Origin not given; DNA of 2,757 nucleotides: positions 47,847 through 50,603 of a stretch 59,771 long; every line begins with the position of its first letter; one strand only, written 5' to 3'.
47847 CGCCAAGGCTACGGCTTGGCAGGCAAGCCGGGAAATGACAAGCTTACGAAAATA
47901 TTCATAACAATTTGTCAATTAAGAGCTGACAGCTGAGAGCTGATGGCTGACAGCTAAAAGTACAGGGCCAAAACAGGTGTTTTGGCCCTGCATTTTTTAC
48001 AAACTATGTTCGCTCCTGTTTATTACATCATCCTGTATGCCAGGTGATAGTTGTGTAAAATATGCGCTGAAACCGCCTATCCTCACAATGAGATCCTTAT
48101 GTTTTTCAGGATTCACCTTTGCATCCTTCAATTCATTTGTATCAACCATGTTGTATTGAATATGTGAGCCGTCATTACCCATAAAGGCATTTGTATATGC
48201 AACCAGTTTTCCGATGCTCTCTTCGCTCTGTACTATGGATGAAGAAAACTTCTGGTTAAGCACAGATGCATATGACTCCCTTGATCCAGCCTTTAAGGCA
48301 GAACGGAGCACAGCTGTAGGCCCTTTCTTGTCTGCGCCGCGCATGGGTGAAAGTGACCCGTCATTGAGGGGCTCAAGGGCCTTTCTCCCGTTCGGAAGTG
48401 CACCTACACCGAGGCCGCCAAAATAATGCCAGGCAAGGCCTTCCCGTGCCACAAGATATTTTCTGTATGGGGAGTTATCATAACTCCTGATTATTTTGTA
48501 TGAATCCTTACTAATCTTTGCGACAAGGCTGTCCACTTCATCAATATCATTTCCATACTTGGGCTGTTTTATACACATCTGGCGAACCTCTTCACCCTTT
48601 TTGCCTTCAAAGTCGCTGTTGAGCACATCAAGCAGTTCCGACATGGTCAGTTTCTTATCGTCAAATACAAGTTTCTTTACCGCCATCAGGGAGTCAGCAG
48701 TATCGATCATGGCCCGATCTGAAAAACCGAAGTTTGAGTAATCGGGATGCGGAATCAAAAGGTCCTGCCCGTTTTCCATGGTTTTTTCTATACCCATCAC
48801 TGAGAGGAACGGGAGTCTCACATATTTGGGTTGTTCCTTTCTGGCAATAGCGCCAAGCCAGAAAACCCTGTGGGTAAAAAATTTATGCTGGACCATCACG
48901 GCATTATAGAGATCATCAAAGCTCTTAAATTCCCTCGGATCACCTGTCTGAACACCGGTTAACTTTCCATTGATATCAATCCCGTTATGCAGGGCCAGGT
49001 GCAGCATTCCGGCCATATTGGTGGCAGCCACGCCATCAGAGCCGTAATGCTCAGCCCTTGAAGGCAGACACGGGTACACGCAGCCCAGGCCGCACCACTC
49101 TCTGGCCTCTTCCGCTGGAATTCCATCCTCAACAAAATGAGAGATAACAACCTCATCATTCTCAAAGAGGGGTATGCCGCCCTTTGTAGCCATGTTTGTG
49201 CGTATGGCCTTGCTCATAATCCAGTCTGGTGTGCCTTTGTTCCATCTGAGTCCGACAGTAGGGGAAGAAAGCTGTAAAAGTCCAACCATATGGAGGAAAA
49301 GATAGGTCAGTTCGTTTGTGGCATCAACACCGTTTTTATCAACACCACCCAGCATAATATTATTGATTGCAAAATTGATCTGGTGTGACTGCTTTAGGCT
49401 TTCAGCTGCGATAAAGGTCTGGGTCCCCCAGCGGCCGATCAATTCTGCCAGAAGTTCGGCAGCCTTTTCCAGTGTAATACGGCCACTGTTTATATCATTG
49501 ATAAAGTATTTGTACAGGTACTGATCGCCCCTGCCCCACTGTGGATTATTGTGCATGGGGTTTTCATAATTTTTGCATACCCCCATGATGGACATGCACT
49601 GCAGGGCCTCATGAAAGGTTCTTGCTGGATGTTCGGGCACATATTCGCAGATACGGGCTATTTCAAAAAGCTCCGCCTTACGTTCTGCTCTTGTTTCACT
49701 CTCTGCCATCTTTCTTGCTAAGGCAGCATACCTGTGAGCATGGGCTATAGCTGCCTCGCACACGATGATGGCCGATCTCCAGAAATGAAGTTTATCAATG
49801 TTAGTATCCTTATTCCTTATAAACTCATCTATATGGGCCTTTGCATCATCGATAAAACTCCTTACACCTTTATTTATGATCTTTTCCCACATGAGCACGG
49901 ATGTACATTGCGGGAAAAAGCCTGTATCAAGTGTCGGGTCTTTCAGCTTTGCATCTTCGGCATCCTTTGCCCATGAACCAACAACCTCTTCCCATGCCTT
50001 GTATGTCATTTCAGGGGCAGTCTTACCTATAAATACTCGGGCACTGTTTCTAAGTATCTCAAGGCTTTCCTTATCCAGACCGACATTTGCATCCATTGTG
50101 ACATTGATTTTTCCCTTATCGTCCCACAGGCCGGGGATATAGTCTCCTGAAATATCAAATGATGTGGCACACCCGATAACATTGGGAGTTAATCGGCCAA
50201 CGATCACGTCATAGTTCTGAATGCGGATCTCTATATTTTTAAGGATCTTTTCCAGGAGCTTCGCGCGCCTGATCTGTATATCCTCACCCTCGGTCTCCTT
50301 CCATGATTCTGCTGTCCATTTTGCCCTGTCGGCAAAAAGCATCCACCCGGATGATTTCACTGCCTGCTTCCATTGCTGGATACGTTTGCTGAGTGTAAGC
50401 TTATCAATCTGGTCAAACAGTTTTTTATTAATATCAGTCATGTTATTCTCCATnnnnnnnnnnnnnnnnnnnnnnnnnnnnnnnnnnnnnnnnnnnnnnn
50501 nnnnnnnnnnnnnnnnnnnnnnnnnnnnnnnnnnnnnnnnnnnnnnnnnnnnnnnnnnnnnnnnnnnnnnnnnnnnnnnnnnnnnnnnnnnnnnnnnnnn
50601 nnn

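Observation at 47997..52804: Glycyl radical enzyme with an atypical Cys loop (GCVYP), its activase and a dedicated membrane redox protein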

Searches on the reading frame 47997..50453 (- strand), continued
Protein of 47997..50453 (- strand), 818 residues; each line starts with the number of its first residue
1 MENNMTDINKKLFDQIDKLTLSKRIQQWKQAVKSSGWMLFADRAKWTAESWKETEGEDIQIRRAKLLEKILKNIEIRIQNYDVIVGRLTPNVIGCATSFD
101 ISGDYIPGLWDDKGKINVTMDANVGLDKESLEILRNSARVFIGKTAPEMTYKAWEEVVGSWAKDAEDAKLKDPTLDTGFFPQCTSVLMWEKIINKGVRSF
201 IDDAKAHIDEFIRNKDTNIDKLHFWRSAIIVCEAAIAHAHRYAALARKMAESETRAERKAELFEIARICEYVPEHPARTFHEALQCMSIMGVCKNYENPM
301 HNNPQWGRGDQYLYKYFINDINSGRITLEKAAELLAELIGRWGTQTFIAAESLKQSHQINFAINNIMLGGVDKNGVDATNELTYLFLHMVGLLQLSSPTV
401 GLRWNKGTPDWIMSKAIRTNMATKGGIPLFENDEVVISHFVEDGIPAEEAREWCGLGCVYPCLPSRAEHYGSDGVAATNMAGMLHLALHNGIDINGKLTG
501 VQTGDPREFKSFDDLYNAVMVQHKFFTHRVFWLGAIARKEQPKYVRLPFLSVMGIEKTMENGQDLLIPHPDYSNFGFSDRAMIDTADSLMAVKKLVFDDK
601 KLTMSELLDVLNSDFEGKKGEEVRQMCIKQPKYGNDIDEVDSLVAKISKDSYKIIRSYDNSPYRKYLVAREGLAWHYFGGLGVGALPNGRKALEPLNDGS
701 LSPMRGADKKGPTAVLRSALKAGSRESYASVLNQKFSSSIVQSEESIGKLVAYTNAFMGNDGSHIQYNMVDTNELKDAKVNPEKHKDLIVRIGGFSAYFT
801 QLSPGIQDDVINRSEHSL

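Call 75: list_cluster_members(proteins=[P0241, P0244, P0245, P0246, P0247, P0249, P0251, P0252, P0255, P0259])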
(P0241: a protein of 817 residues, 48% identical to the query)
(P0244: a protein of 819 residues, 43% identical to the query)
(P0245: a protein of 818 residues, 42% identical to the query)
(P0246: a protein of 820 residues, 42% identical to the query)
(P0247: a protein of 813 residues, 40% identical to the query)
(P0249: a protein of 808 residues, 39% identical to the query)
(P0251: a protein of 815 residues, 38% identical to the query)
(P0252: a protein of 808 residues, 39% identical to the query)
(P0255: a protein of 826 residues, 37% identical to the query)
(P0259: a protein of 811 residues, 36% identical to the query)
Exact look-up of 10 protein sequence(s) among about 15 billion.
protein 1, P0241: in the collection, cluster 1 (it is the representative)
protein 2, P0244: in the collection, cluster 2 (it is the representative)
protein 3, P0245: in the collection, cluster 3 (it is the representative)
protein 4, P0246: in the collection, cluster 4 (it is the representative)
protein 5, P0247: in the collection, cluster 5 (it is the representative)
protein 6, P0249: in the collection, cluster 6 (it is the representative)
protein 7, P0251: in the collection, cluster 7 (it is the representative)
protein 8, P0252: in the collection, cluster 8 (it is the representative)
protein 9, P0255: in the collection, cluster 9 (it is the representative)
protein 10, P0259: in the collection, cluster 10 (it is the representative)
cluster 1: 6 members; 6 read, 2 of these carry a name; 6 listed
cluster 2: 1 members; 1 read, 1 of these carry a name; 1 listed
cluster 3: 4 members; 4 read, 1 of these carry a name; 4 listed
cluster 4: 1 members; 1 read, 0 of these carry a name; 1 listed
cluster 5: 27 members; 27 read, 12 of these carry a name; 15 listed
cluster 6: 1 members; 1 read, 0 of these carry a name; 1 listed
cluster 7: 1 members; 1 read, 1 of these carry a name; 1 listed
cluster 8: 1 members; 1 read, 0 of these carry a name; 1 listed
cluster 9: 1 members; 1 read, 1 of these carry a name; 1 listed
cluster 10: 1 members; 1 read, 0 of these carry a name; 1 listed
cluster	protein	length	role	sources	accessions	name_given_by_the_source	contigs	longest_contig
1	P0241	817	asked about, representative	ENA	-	-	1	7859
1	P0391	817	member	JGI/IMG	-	formate C-acetyltransferase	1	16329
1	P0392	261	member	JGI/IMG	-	formate C-acetyltransferase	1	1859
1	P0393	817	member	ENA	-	-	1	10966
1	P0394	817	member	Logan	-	-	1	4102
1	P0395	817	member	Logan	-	-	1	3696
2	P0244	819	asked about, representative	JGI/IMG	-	pyruvate formate-lyase/glycerol dehydratase family glycyl radical enzyme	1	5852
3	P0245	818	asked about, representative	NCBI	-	-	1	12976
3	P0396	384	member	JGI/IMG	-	formate C-acetyltransferase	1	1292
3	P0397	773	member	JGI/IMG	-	-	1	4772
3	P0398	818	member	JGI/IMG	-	-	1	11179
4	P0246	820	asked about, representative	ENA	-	-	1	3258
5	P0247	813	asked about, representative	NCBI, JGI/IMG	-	formate C-acetyltransferase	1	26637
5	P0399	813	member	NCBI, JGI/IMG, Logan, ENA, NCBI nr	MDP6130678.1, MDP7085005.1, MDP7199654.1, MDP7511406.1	MAG: pyruvate formate lyase family protein [Dehalococcoidia bacterium] | formate C-acetyltransferase | pyruvate formate lyase family protein [Dehalococcoidia bacterium]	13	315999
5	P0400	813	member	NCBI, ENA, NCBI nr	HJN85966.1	MAG TPA: pyruvate formate lyase family protein [Dehalococcoidia bacterium] | pyruvate formate lyase family protein [Dehalococcoidia bacterium]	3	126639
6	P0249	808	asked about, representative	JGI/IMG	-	-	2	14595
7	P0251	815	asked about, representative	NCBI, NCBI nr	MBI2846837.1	MAG: hypothetical protein HYX82_03050 [Chloroflexi bacterium] | hypothetical protein [Chloroflexota bacterium]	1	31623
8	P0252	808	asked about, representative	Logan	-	-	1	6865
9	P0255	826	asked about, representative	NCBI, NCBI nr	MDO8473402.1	MAG: DUF3029 family protein [Dehalococcoidia bacterium] | DUF3029 family protein [Dehalococcoidia bacterium]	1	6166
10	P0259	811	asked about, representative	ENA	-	-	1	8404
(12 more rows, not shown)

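Call 77: predict_structure(alignment_id=A6)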
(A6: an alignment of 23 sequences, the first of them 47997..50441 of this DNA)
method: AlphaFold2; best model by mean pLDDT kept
length: 814 residues; sequences in the alignment: 23
mean_pLDDT: 53.5   pTM: 0.47
mean pLDDT of the five models: 53.5, 45.6, 44.8, 43.8, 42.4
residues with pLDDT >= 90: 41; 70-90: 217; 50-70: 136; < 50: 420
segments of 3 or more residues with pLDDT < 50: 31-40, 83-183, 293-303, 338-366, 391-403, 419-476, 533-576, 657-716, 719-772, 782-814
pLDDT, mean of each block of 10 residues (from residue 1): 71 82 65 42 61 68 72 75 43 26 29 25 33 31 30 35 30 34 62 82 87 74 77 86 92 88 88 89 67 37 61 90 88 61 30 30 49 70 69 39 54 52 34 43 37 22 25 46 77 76 91 86 61 43 30 32 33 47 78 89 80 73 65 65 72 55 32 24 26 30 32 47 28 32 42 34 32 50 43 29 29 24
secondary structure, 60 per line:
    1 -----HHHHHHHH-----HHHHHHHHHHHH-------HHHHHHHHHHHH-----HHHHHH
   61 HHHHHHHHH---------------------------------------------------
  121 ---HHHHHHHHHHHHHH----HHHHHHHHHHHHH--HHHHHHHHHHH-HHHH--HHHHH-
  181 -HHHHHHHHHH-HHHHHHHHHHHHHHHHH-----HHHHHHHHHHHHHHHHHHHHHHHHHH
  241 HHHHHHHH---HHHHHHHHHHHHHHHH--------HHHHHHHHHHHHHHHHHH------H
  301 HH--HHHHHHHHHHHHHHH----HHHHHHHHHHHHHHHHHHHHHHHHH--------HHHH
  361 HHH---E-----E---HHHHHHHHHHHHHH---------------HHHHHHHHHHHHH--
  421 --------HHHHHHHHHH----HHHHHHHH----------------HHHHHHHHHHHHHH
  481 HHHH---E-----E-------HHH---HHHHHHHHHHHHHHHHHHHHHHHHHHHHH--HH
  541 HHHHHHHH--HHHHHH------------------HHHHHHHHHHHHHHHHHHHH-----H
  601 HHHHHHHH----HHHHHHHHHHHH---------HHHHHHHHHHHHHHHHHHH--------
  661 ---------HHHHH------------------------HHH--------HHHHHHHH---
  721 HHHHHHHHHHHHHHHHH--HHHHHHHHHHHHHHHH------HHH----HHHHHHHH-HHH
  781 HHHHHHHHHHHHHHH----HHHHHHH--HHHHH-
elements in order (helices of 4 or more, strands of 3 or more residues): H6-13 H19-30 H38-49 H55-69 H124-137 H142-154 H157-167 H169-172 H175-179 H182-191 H193-209 H215-248 H252-267 H276-293 H305-319 H324-348 H357-363 H377-390 H406-418 H429-438 H443-450 H467-484 H508-536 H539-548 H551-556 H575-594 H600-608 H613-624 H634-652 H670-674 H710-717 H721-737 H740-755 H769-776 H778-795 H800-806 H809-813

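Call 88: predict_structure(alignment_id=A7)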
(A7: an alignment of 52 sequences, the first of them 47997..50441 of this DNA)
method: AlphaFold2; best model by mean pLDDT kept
length: 814 residues; sequences in the alignment: 52
mean_pLDDT: 89.2   pTM: 0.91
mean pLDDT of the five models: 89.2, 88.4, 87.9, 87.4, 87.2
residues with pLDDT >= 90: 510; 70-90: 239; 50-70: 50; < 50: 15
segments of 3 or more residues with pLDDT < 50: 172-178, 469-471
pLDDT, mean of each block of 10 residues (from residue 1): 82 97 91 87 95 96 97 94 89 76 65 59 86 88 88 92 84 50 90 98 98 97 99 98 98 97 98 98 94 74 92 97 97 90 73 69 94 96 95 90 96 92 90 91 93 83 68 84 97 96 97 98 90 87 92 93 83 88 97 97 97 97 96 96 95 72 80 90 96 84 89 90 86 86 94 94 90 91 80 80 83 81
secondary structure, 60 per line:
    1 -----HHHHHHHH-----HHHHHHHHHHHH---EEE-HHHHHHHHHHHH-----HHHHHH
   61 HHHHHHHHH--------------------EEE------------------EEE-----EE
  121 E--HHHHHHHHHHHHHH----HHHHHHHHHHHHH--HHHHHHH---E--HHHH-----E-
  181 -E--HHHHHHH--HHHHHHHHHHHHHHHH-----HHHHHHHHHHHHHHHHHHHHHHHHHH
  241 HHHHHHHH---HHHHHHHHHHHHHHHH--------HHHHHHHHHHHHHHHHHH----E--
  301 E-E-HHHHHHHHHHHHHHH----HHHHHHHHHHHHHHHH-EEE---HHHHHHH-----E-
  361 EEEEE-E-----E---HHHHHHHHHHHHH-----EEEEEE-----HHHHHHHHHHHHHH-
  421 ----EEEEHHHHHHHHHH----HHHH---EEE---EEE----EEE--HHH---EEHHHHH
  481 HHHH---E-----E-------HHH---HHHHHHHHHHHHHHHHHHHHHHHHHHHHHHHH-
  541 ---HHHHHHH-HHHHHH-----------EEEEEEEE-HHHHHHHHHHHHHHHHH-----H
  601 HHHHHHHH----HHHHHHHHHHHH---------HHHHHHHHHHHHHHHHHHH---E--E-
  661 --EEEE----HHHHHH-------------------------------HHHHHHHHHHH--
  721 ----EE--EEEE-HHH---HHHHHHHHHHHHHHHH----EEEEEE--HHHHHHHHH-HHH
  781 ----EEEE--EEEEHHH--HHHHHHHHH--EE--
elements in order (helices of 4 or more, strands of 3 or more residues): H6-13 H19-30 E34-36 H38-49 H55-69 E90-92 E111-113 E119-121 H124-137 H142-154 H157-163 H170-173 H185-191 H194-209 H215-248 H252-267 H276-293 H305-319 H324-339 E341-343 H347-353 E361-365 H377-389 E395-400 H406-419 E425-428 H429-438 H443-446 E450-452 E456-458 E463-465 H476-484 H508-539 H544-550 H552-557 E569-576 H578-594 H600-608 H613-624 H634-652 E663-666 H671-676 H708-718 E729-732 H740-755 E760-765 H768-776 E785-788 E791-794 H800-808

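Call 92: search_protein_families(library=pfam, max_evalue=0.001, proteins=[L013:13169-14476:+, L016:6737-8062:+, L017:12753-14552:+, L020:3963-6207:+, L033:5527-6642:+, L036:12829-15048:+, L037:8440-11085:+, L054:12534-13994:+, L055:12571-13767:+, L045:9097-9846:+])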
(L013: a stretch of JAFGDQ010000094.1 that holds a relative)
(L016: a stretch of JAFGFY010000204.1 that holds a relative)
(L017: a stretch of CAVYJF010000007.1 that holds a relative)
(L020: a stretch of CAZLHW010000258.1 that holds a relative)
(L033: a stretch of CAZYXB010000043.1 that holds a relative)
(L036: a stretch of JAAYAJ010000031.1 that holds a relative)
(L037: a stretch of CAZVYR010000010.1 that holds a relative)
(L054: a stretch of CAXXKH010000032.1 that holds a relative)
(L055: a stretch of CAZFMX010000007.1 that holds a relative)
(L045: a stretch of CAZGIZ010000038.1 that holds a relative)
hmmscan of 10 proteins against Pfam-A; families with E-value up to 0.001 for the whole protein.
L013:13169-14476:+ (435 aa): 2 families
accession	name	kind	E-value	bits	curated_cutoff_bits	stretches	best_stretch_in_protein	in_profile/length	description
PF05977.19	MFS_3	-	5.6e-67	226.8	27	1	8-400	3-396/524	Transmembrane secretion effector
PF07690.21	MFS_1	-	5.8e-44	150.9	33.4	2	21-364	2-346/347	Major Facilitator Superfamily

L016:6737-8062:+ (441 aa): 2 families
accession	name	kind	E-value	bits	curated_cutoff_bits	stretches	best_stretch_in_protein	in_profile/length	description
PF07690.21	MFS_1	-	2.3e-43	148.9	33.4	2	64-398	1-347/347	Major Facilitator Superfamily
PF13347.12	MFS_2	-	7.2e-07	28.5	27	1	185-367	148-334/427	MFS/sugar transport protein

L017:12753-14552:+ (599 aa): 1 family
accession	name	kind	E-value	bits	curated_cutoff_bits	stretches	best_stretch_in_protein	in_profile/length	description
PF01609.27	DDE_Tnp_1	-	1e-11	45.4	23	1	214-511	6-198/200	Transposase DDE domain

L020:3963-6207:+ (748 aa): 2 families
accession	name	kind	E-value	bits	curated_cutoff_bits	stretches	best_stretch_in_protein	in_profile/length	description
PF03219.20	TLC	-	2.4e-23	83.2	21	1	161-371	149-371/491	TLC ATP/ADP transporter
PF13646.12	HEAT_2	-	5.5e-09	36.6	27.7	1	635-704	15-84/88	HEAT repeats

L033:5527-6642:+ (371 aa): 1 family
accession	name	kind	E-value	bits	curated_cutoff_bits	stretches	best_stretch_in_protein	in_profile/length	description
PF01966.28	HD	-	7.8e-05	23.4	22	1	317-368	2-67/116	HD domain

L036:12829-15048:+ (739 aa): 0 families

L037:8440-11085:+ (881 aa): 5 families
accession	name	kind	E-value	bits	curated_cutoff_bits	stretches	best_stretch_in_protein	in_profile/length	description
PF00691.25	OmpA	-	3.8e-22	78.9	27.2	1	774-868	2-98/98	OmpA family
PF13585.12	CHU_C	-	4.4e-18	65.6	27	2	447-527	3-74/86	CHU_C Type IX secretion signal domain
PF13860.13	FlgD_ig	-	4.7e-11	43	27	0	482-527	31-77/79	FlgD Ig-like domain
PF19077.6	Big_13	-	2.6e-07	31.5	27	0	511-541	69-99/102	Bacterial Ig-like domain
PF12245.14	Big_3_2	-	0.00011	22.8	23.3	0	515-541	93-119/122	Bacterial Ig-like domain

L054:12534-13994:+ (486 aa): 2 families
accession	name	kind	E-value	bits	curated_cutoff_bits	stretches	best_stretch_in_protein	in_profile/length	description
PF00171.27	Aldedh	-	2.2e-155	518.2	23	1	16-480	1-461/461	Aldehyde dehydrogenase family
PF05893.19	LuxC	-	7.6e-05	22.2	21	1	121-194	70-138/401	Acyl-CoA reductase (LuxC)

L055:12571-13767:+ (398 aa): 2 families
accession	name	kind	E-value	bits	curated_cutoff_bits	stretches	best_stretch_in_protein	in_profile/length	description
PF07690.21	MFS_1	-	2e-45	155.6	33.4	2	21-355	1-347/347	Major Facilitator Superfamily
PF13347.12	MFS_2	-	0.00016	20.8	27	1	142-325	148-335/427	MFS/sugar transport protein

L045:9097-9846:+ (249 aa): 1 family
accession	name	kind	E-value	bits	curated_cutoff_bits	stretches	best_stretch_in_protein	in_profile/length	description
PF02596.20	DUF169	-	4.8e-30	105.4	27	1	14-207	2-208/209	Uncharacterised ArCR, COG2043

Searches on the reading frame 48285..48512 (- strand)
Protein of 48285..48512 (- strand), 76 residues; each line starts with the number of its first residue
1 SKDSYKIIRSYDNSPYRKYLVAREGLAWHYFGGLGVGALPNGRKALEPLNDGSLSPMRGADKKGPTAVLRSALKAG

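Call 73: search_solved_structures(query=window:48285-48512:-, max_evalue=1, show_alignments=5)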
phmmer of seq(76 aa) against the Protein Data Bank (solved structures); distinct sequences matched with E-value up to 1: 33.
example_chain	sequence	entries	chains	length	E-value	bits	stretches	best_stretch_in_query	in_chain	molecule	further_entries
8id0_A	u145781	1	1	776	2.5e-09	40.7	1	7-74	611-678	formate C-acetyltransferase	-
8yjo_A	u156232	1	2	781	8.9e-08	35.8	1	26-74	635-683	Probable dehydratase PflD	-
9o8u_A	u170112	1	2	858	6.3e-07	33.1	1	35-73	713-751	1-methyl alkyl succinate synthase subunit MasD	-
4pkc_A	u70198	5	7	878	1.9e-06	31.6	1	32-74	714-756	TutD | benzylsuccinate synthase alpha chain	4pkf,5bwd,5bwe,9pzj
5a0z_A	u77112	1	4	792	3.1e-06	30.9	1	36-74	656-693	CHOLINE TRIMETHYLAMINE LYASE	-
5a0u_A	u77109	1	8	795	3.1e-06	30.9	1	36-74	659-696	CHOLINE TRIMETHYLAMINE LYASE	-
9r0v_A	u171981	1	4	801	3.3e-06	30.8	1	32-74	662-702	Choline trimethylamine-lyase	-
9ht9_A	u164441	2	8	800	3.3e-06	30.8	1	32-74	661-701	Choline trimethylamine-lyase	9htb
5faw_A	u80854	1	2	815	3.3e-06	30.8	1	32-74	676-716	Choline trimethylamine-lyase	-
6vue_A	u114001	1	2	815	3.3e-06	30.8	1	32-74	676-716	Choline trimethylamine-lyase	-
5kdp_A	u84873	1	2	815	3.3e-06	30.8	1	32-74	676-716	Choline trimethylamine-lyase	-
5fav_A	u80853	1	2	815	3.3e-06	30.8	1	32-74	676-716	Choline trimethylamine-lyase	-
5fay_A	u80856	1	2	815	3.3e-06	30.8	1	32-74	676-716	Choline trimethylamine-lyase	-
5fau_A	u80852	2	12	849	3.4e-06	30.8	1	32-74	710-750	Choline trimethylamine-lyase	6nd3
9f3w_A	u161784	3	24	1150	4.6e-06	30.4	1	36-74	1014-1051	Choline trimethylamine-lyase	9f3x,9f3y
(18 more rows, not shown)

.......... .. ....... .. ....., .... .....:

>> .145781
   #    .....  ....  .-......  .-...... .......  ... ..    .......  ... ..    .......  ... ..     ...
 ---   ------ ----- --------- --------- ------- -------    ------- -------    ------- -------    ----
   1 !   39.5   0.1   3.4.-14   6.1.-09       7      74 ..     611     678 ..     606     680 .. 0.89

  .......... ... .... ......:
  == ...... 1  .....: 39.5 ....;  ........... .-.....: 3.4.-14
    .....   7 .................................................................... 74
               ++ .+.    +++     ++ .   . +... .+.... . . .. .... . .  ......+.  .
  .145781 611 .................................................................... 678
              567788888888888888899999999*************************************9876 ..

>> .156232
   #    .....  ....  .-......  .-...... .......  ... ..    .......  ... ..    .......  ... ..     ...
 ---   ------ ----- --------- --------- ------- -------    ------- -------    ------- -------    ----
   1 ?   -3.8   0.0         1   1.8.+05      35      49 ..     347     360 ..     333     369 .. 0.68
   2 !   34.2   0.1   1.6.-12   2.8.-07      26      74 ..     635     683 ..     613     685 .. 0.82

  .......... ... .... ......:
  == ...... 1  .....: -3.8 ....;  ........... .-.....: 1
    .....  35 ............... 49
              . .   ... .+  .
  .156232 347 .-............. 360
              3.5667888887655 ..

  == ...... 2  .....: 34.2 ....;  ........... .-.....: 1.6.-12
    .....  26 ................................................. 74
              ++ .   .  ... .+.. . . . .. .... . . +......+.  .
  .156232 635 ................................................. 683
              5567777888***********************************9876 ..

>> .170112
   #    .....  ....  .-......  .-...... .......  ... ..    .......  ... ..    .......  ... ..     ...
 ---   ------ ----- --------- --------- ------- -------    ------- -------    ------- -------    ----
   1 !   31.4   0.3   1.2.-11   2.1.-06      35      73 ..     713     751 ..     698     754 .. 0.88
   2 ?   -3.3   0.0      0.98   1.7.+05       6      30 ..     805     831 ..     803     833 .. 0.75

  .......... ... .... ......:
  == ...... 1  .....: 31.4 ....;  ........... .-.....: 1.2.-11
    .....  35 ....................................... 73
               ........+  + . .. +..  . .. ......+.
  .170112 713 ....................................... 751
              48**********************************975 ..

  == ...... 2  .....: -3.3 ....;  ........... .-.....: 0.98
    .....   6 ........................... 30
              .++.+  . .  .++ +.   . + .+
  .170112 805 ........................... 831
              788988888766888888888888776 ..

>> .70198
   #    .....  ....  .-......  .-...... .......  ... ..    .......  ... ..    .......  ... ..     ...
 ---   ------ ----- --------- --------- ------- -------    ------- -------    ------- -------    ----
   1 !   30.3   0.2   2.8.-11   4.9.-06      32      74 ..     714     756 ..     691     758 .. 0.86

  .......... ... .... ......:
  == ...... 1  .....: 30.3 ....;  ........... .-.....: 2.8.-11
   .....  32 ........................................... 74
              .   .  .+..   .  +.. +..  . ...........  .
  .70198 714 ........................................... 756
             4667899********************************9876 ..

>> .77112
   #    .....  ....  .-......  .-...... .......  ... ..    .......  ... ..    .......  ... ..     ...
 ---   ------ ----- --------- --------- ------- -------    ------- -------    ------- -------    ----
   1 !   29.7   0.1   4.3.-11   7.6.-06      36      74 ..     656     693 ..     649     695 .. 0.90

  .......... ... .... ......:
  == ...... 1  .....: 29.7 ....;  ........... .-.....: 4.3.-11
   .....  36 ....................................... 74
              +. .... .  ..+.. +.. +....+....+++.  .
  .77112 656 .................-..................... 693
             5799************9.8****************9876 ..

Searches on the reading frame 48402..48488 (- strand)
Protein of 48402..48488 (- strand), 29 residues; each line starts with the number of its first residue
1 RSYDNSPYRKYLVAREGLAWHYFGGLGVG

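Call 93: search_solved_structures(query=window:48402-48488:-, max_evalue=10, show_alignments=5)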
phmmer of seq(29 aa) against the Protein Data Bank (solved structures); distinct sequences matched with E-value up to 10: 0.
